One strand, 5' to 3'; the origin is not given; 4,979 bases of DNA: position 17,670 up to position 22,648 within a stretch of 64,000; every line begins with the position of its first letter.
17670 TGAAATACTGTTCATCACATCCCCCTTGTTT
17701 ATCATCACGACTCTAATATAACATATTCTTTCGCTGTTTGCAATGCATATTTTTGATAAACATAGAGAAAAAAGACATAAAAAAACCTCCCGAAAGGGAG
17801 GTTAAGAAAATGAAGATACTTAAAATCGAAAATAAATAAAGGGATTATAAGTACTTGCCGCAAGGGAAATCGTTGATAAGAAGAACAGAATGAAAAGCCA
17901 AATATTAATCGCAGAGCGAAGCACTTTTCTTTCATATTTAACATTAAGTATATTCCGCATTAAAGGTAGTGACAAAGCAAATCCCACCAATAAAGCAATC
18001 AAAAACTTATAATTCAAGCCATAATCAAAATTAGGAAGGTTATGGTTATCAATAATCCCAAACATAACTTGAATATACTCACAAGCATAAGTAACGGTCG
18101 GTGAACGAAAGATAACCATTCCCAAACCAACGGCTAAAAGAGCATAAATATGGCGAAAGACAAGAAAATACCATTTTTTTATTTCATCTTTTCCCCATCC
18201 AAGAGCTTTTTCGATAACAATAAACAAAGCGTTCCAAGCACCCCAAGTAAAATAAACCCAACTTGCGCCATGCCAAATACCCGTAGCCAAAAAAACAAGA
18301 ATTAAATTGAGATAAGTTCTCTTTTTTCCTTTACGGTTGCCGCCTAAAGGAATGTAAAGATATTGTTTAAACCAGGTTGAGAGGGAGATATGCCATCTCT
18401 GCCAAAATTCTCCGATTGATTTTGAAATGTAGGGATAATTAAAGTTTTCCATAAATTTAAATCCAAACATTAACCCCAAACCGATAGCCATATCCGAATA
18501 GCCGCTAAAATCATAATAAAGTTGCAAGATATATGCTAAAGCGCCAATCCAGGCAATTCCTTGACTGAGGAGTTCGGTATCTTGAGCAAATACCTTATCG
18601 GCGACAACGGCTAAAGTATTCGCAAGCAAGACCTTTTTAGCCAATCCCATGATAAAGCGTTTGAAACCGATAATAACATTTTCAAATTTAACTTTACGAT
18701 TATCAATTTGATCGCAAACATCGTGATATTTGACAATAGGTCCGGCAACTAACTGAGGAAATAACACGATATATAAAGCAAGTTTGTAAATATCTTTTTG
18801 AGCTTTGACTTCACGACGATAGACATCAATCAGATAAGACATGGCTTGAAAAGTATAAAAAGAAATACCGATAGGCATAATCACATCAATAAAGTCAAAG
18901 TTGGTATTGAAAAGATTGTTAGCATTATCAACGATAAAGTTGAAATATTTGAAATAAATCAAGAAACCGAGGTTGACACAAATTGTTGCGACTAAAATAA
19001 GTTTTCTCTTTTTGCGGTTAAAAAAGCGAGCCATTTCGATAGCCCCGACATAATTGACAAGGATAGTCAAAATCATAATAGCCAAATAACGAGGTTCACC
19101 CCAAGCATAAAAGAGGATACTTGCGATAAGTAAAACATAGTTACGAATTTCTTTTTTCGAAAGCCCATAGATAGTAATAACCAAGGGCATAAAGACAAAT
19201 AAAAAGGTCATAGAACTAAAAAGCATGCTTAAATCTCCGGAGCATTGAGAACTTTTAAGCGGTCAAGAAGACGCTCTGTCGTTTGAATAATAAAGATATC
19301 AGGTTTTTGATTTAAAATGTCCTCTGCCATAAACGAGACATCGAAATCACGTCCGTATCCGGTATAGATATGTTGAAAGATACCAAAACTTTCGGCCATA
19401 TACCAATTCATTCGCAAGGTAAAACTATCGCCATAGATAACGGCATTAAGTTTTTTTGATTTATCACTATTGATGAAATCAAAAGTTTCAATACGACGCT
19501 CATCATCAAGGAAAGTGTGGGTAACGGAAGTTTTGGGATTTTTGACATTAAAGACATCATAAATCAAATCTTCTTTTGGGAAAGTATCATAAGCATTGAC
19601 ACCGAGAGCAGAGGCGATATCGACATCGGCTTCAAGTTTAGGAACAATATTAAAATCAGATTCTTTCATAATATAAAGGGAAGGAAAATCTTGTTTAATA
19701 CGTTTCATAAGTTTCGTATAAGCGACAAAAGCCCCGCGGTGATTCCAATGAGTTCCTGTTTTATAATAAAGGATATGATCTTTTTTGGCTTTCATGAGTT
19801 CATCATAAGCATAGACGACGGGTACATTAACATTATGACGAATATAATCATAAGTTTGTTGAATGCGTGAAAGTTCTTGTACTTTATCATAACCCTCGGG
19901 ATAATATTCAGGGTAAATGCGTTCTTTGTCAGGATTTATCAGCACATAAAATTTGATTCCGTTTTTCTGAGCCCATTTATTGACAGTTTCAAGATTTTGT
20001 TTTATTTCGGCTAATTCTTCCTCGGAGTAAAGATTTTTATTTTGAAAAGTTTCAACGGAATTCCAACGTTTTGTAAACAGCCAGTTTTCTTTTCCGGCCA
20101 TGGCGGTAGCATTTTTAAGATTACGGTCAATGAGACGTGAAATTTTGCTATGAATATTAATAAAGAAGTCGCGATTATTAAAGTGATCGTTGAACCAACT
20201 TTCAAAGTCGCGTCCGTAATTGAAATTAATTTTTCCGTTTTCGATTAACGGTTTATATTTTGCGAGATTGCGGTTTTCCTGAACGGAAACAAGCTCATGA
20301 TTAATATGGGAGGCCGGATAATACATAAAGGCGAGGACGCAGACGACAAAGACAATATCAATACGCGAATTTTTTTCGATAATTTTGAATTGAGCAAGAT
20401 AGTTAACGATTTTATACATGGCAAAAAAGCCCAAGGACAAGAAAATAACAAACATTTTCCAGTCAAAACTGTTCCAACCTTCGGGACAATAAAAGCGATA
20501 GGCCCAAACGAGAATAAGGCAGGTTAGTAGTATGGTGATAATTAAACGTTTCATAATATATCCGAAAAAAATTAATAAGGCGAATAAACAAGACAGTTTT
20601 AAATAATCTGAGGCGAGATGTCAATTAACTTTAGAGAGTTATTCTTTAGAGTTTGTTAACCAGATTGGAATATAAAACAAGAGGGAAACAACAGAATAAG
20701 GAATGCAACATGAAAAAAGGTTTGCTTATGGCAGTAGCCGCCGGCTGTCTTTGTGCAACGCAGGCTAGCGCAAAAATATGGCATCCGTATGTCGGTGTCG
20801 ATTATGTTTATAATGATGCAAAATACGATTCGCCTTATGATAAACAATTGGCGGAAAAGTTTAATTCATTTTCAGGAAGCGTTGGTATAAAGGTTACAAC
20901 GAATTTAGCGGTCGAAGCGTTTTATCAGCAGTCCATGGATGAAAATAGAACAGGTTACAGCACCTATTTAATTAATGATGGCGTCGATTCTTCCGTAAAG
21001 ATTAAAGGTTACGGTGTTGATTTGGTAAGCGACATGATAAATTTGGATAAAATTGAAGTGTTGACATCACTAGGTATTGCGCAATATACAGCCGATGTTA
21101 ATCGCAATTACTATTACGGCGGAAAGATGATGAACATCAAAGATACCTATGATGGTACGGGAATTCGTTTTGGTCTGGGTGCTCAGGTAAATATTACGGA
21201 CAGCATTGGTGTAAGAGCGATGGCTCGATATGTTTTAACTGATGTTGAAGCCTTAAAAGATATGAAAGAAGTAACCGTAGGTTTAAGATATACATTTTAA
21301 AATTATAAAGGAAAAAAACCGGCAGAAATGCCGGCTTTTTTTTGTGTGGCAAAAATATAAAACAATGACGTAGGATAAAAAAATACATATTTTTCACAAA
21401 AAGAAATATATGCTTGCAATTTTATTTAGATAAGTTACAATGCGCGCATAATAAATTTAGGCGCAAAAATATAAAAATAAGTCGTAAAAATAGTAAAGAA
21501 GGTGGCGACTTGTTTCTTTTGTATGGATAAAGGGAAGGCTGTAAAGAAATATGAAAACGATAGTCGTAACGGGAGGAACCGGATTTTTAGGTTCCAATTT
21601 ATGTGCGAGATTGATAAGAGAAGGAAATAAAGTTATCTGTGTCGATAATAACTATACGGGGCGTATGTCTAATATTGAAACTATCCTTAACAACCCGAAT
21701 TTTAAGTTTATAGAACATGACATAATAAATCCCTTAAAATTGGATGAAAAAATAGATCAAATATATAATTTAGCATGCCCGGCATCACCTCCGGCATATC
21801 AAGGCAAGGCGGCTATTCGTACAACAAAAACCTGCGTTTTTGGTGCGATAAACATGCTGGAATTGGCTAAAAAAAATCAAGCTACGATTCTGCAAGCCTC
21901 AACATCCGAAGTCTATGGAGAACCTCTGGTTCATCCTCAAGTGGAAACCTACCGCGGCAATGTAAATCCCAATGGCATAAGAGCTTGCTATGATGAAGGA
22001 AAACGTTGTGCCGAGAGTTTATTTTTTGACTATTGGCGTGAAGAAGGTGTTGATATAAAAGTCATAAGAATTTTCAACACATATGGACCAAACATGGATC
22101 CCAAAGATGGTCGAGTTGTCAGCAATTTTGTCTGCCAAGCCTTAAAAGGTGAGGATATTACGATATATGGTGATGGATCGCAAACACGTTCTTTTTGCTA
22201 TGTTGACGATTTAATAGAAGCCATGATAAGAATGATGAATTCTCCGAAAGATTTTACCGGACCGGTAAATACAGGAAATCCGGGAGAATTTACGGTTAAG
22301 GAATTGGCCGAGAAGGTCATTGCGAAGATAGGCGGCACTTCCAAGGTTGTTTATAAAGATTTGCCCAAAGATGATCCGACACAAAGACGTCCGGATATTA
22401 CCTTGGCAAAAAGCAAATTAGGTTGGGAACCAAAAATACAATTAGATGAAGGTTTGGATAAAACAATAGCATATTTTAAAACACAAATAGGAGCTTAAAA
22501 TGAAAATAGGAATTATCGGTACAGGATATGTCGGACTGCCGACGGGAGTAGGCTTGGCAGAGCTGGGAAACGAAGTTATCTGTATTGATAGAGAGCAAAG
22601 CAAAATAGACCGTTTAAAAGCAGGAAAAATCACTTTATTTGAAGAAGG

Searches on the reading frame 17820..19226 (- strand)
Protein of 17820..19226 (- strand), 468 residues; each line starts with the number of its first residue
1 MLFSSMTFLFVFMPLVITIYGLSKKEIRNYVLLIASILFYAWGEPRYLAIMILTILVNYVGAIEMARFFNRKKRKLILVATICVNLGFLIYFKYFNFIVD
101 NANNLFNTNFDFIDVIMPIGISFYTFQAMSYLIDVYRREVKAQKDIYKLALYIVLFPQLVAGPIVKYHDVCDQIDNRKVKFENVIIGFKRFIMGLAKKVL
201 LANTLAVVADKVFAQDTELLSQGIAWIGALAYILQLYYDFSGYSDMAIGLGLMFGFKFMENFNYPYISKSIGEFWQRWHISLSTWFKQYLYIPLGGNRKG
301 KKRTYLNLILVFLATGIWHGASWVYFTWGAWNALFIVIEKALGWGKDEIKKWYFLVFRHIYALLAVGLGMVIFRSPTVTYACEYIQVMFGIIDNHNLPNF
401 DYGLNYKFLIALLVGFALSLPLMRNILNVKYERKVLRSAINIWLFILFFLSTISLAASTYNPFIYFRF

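Call 31: search_protein_families(library=pfam, proteins=[window:17820-19226:-], max_evalue=0.001)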
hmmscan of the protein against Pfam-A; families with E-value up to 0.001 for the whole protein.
window:17820-19226:- (468 aa): 2 families
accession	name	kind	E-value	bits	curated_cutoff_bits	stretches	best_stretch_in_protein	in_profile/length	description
PF03062.24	MBOAT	-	1.7e-32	113.5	27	1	145-341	80-296/337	MBOAT, membrane-bound O-acyltransferase family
PF13813.11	MBOAT_2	-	0.00013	22.6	25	1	261-328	4-73/85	Membrane bound O-acyl transferase family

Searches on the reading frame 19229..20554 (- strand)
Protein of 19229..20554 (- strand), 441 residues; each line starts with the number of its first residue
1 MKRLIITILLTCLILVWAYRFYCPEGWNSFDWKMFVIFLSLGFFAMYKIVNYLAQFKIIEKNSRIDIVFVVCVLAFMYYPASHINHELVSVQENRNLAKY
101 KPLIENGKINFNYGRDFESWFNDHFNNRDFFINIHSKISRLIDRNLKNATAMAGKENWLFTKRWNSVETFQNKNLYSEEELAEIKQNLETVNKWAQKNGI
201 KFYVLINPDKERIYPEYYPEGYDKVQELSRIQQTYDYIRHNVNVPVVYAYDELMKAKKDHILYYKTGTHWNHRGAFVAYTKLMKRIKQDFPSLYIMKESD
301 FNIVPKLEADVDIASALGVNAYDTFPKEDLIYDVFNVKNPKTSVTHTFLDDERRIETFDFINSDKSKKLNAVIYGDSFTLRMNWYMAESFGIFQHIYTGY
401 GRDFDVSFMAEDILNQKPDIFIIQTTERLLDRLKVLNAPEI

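Call 32: search_protein_families(library=pfam, proteins=[window:19229-20554:-], max_evalue=0.001)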
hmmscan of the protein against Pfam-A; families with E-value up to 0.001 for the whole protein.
window:19229-20554:- (441 aa): 2 families
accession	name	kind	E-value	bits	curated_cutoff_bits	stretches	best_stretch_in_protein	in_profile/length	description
PF16822.11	ALGX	-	2.1e-18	67.4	26.5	1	153-321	3-166/268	SGNH hydrolase-like domain, acetyltransferase AlgX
PF14286.12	DHHW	-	1.7e-08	34.6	25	1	234-318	208-292/385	DHHW protein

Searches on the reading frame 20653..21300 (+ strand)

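Call 32: search_protein_families(library=pfam, proteins=[window:20653-21300:+], max_evalue=0.001)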
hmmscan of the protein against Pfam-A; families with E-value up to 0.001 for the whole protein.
window:20653-21300:+ (215 aa): 2 families
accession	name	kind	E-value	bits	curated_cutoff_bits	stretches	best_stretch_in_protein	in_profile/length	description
PF13505.12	OMP_b-brl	-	1.3e-13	51.9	28.7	1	27-215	3-175/175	Outer membrane protein beta-barrel domain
PF24653.1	Phage_OMP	-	0.00053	20.7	27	0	146-215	53-122/122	Cyanophage outer membrane protein like beta barrel domain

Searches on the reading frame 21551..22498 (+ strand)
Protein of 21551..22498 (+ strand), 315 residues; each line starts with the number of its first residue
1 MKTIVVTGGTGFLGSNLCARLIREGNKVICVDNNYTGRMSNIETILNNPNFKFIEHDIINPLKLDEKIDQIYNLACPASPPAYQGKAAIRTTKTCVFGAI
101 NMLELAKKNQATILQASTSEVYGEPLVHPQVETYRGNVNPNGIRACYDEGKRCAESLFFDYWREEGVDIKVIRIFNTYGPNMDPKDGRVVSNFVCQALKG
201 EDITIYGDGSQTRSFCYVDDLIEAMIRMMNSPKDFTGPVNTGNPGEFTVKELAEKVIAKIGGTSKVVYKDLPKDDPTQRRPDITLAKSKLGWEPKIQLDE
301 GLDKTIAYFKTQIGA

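Call 32: search_protein_families(library=pfam, proteins=[window:21551-22498:+], max_evalue=0.001)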
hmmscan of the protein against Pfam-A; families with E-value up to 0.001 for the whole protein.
window:21551-22498:+ (315 aa): 7 families
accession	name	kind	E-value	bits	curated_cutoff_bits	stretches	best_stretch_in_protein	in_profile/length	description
PF16363.11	GDP_Man_Dehyd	-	5.5e-51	174.4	27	1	6-305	2-332/332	GDP-mannose 4,6 dehydratase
PF01370.27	Epimerase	-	3.9e-48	164.4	20.9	1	4-234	1-230/240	NAD dependent epimerase/dehydratase family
PF01073.25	3Beta_HSD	-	1.4e-11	44.4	22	1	5-226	1-226/280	3-beta hydroxysteroid dehydrogenase/isomerase family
PF07993.18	NAD_binding_4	-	9.5e-09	35.2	20.1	0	64-193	85-220/258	Male sterility protein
PF02719.21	Polysacc_synt_2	-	2.9e-06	27.1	20.2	1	4-111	1-120/293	Polysaccharide biosynthesis protein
PF04321.23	RmlD_sub_bind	-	1.5e-05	24.7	27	1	3-266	2-237/287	RmlD substrate binding domain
PF00106.31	adh_short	-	6.4e-05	23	26.6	1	2-69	1-69/195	short chain dehydrogenase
